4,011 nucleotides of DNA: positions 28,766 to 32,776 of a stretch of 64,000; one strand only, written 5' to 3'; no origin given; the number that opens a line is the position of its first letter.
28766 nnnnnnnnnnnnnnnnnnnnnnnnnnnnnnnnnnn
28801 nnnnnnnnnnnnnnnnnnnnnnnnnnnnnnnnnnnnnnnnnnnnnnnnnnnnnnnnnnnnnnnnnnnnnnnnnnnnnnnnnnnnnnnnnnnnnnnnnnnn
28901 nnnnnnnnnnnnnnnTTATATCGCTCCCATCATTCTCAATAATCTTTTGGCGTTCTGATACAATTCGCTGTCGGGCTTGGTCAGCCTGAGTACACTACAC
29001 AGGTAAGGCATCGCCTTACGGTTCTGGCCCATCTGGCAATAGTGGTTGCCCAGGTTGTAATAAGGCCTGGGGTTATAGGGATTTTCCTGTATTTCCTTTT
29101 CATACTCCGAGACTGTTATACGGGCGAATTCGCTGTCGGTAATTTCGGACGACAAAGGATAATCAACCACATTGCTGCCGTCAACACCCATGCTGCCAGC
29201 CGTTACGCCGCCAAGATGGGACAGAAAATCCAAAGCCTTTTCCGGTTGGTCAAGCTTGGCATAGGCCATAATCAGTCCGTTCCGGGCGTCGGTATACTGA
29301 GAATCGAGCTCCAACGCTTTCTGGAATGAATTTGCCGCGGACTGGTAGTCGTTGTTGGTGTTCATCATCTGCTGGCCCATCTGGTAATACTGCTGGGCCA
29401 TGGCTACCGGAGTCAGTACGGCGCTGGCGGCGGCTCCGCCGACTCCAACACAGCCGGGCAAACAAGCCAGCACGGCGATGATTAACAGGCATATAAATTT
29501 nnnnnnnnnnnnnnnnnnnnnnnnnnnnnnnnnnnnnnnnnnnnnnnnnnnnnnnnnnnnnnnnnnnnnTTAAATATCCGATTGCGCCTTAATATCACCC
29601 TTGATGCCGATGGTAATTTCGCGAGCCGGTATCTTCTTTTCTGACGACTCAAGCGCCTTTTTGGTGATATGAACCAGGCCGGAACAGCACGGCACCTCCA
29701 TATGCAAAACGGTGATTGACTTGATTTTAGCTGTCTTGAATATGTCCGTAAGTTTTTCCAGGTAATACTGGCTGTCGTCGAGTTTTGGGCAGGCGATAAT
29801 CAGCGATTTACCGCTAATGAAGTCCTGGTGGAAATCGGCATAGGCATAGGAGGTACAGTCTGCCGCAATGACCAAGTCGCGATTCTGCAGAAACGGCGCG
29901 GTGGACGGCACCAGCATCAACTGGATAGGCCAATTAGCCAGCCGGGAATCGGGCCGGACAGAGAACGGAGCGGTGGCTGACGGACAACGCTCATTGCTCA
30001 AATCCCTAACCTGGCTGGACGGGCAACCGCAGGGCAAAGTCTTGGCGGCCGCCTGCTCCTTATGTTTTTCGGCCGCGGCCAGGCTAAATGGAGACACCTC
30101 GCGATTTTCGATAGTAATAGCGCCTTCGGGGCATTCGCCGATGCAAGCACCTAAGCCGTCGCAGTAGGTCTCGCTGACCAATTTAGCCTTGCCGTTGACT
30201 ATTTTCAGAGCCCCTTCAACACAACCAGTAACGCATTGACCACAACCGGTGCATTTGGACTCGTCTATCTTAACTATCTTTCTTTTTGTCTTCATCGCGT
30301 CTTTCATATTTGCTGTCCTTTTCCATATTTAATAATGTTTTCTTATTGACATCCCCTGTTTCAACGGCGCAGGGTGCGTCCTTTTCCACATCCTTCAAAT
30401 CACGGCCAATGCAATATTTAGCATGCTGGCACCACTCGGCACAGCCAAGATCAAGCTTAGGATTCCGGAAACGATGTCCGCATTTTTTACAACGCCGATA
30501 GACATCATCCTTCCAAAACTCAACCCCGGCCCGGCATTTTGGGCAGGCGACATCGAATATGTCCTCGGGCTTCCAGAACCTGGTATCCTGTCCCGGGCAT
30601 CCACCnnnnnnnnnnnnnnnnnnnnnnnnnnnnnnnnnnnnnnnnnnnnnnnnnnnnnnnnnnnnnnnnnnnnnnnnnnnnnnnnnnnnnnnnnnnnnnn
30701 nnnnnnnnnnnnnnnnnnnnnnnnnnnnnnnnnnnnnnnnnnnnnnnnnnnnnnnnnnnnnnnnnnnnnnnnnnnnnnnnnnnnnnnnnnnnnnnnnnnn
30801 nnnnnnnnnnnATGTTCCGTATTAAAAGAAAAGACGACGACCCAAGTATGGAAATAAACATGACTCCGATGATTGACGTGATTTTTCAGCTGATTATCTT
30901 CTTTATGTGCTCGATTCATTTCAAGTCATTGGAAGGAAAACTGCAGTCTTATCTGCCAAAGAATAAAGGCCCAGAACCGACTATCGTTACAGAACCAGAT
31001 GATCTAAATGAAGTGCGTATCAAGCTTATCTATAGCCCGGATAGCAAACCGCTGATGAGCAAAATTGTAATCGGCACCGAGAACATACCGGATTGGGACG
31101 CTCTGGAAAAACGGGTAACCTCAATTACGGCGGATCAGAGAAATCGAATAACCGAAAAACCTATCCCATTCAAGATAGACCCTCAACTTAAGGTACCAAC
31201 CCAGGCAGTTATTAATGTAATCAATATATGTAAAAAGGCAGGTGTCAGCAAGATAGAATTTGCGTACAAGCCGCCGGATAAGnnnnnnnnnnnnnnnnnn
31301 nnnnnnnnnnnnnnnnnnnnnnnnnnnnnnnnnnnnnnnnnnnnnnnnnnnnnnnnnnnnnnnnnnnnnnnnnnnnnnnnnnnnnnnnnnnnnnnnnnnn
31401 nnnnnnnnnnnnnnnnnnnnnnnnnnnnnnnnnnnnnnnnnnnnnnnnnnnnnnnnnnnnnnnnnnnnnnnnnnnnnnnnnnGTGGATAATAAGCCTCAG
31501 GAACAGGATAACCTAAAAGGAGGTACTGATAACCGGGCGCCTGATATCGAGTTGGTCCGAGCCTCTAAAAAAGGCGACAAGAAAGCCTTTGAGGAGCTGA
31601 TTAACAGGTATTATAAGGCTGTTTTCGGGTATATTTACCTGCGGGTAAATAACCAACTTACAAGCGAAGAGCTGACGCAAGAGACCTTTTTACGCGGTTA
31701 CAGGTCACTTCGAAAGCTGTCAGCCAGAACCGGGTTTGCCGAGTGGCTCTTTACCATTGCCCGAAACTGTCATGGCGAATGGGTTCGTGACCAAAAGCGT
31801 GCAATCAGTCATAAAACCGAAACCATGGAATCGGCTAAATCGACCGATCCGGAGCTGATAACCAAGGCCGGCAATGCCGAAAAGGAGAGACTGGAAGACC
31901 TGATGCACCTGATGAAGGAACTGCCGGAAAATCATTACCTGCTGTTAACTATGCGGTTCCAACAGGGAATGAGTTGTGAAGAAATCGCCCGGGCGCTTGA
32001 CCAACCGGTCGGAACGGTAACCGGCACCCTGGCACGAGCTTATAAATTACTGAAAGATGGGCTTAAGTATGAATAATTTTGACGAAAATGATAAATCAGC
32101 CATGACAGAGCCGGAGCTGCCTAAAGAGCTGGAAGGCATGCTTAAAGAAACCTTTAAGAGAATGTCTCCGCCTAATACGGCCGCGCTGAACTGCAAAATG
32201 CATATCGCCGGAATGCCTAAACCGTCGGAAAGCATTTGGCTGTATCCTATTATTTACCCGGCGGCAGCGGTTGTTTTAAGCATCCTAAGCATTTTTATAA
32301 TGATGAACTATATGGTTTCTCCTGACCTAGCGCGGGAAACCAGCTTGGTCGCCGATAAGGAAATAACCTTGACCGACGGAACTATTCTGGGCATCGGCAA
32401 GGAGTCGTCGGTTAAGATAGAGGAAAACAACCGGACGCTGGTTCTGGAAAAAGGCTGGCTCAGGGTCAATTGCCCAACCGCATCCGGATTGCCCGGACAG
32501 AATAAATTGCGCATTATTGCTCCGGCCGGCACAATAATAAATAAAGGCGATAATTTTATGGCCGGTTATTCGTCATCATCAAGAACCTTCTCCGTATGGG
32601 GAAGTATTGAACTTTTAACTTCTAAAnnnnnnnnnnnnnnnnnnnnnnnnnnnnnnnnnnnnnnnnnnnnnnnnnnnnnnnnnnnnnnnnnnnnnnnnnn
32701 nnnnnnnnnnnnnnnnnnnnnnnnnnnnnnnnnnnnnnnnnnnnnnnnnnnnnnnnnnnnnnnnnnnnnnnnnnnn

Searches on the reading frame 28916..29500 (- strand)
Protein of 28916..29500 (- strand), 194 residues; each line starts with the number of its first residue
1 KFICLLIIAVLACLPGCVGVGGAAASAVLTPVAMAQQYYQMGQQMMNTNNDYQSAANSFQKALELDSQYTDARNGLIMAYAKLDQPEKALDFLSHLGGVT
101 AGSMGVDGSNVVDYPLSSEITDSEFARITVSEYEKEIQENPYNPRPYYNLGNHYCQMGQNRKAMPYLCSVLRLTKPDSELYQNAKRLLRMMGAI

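Call 11: search_protein_families(library=pfam, proteins=[window:28916-29500:-], max_evalue=0.01)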
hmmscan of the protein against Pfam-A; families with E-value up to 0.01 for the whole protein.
window:28916-29500:- (194 aa): 14 families
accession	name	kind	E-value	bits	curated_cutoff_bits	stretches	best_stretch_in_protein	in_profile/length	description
PF14559.12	TPR_19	-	6.4e-15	55.7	25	2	49-96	4-51/68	Tetratricopeptide repeat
PF00515.34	TPR_1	-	3.9e-10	39.5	27.8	0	146-166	3-23/34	Tetratricopeptide repeat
PF07719.23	TPR_2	-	9.9e-08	32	27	0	49-68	14-33/34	Tetratricopeptide repeat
PF13181.12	TPR_8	-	2.1e-07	31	25.7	0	145-174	2-31/34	Tetratricopeptide repeat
PF13176.12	TPR_7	-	4.6e-06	26.8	27.9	0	148-178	3-33/36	Tetratricopeptide repeat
PF13431.12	TPR_17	-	1.2e-05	25.6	24.4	1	133-163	2-32/34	Tetratricopeptide repeat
PF13424.12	TPR_12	-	1.5e-05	25.5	30.1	0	145-173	46-74/77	Tetratricopeptide repeat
PF13414.12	TPR_11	-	1.7e-05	24.8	26.8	1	50-82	8-40/42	TPR repeat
PF13428.12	TPR_14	-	5.2e-05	24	23.5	0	145-182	2-39/44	Tetratricopeptide repeat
PF13432.12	TPR_16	-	0.00014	22.7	32.7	1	49-93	10-54/65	Tetratricopeptide repeat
PF14561.12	TPR_20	-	0.00031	21.5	25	0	130-175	8-53/90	Tetratricopeptide repeat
PF01535.26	PPR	-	0.0025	18.4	25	0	74-93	4-23/31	PPR repeat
PF23914.1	TPR_CcmH_CycH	-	0.0049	17.2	42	0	42-82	57-96/158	Cytochrome c-type biogenesis protein H TPR domain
PF05276.19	SH3BP5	-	0.007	16.6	25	0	32-88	57-111/231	SH3 domain-binding protein 5 (SH3BP5)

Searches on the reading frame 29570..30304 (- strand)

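Call 11: search_protein_families(library=pfam, proteins=[window:29570-30304:-], max_evalue=0.01)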
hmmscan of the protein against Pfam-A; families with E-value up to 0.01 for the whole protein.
window:29570-30304:- (244 aa): 10 families
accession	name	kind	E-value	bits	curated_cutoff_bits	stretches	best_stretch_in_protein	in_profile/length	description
PF00037.32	Fer4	-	5.3e-09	36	21.1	2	11-28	1-18/24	4Fe-4S binding domain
PF12837.12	Fer4_6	-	8.3e-09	35.4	25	1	10-33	1-24/24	4Fe-4S binding domain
PF13237.11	Fer4_10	-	3.2e-08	33.8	25.5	1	11-59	2-53/53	4Fe-4S dicluster domain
PF13187.11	Fer4_9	-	1.4e-06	28.7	27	1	17-63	1-52/52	4Fe-4S dicluster domain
PF12838.12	Fer4_7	-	2.2e-06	28.4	27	1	6-32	26-52/52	4Fe-4S dicluster domain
PF14697.11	Fer4_21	-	2.3e-06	28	35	1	12-64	2-58/59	4Fe-4S dicluster domain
PF12797.12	Fer4_2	-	7.2e-05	22.9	24.5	1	10-28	2-20/22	4Fe-4S binding domain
PF13459.11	Fer4_15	-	0.00088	20.4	22.4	1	11-30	1-20/66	4Fe-4S single cluster domain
PF13484.11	Fer4_16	-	0.0012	20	30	0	49-82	3-37/66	4Fe-4S double cluster binding domain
PF12800.12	Fer4_4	-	0.0078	16.9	24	0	16-28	2-14/17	4Fe-4S binding domain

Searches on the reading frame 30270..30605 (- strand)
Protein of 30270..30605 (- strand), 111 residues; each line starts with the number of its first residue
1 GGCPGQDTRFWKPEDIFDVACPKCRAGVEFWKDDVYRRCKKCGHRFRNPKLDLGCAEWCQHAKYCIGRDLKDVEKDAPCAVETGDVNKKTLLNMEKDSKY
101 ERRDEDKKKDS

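Call 11: search_protein_families(library=pfam, proteins=[window:30270-30605:-], max_evalue=0.01)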
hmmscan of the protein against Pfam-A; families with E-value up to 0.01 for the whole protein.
window:30270-30605:- (111 aa): 4 families
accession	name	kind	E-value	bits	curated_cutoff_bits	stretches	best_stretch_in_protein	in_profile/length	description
PF08792.16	A2L_zn_ribbon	-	0.0018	18.4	22.9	1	20-43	5-28/33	A2L zinc ribbon domain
PF03604.18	Zn_ribbon_RPAB4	-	0.003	17.7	24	1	21-45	3-26/32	DNA directed RNA polymerase, 7 kDa subunit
PF13717.11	Zn_ribbon_4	-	0.004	17.5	30.3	0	38-47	27-36/36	zinc-ribbon domain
PF18551.6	TackOD1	-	0.0057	16.7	32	1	18-61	124-171/188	Thaumarchaeal output domain 1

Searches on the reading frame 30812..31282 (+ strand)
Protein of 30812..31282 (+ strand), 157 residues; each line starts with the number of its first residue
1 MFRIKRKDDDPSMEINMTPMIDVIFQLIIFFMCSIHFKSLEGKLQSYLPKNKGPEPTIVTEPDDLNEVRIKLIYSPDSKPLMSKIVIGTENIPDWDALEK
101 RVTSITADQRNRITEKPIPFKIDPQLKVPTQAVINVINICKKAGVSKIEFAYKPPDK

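Call 11: search_protein_families(library=pfam, proteins=[window:30812-31282:+], max_evalue=0.01)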
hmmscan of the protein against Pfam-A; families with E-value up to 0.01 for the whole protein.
window:30812-31282:+ (157 aa): 1 family
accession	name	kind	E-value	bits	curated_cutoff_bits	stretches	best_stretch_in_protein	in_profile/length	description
PF02472.21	ExbD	-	1.3e-18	67.7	25.4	1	10-154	3-127/128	Biopolymer transport protein ExbD/TolR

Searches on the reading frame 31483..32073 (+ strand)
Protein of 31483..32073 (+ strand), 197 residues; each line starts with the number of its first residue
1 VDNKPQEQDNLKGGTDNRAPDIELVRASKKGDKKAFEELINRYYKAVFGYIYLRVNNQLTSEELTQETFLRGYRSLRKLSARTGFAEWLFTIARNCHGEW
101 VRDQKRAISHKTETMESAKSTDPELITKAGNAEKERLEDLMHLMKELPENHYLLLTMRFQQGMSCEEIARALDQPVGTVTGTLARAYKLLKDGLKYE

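Call 11: search_protein_families(library=pfam, proteins=[window:31483-32073:+], max_evalue=0.01)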
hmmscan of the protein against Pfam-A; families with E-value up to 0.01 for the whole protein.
window:31483-32073:+ (197 aa): 4 families
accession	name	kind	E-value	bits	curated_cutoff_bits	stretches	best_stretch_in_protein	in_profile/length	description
PF04542.20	Sigma70_r2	-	2.3e-12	46.9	24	1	39-106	1-70/71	Sigma-70 region 2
PF08281.18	Sigma70_r4_2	-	3.4e-08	33.5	25.7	1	138-190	2-54/54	Sigma-70, region 4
PF04545.22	Sigma70_r4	-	4.6e-06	26.5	24.1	1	143-191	1-49/50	Sigma-70, region 4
PF07638.17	Sigma70_ECF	-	1.1e-05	25.8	21.1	1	23-184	6-173/185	ECF sigma factor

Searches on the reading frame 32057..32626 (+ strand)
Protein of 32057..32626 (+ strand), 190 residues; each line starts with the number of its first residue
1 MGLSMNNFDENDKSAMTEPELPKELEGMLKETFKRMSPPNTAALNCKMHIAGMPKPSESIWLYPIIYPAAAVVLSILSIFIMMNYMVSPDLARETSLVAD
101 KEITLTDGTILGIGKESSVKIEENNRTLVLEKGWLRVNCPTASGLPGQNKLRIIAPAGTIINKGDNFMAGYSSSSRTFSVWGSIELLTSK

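Call 11: search_protein_families(library=pfam, proteins=[window:32057-32626:+], max_evalue=0.01)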
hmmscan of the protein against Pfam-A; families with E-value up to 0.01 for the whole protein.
window:32057-32626:+ (190 aa): 1 family
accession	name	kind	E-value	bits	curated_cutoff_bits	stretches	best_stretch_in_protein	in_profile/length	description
PF04773.18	FecR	-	0.005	17.7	24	1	101-180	11-91/97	FecR protein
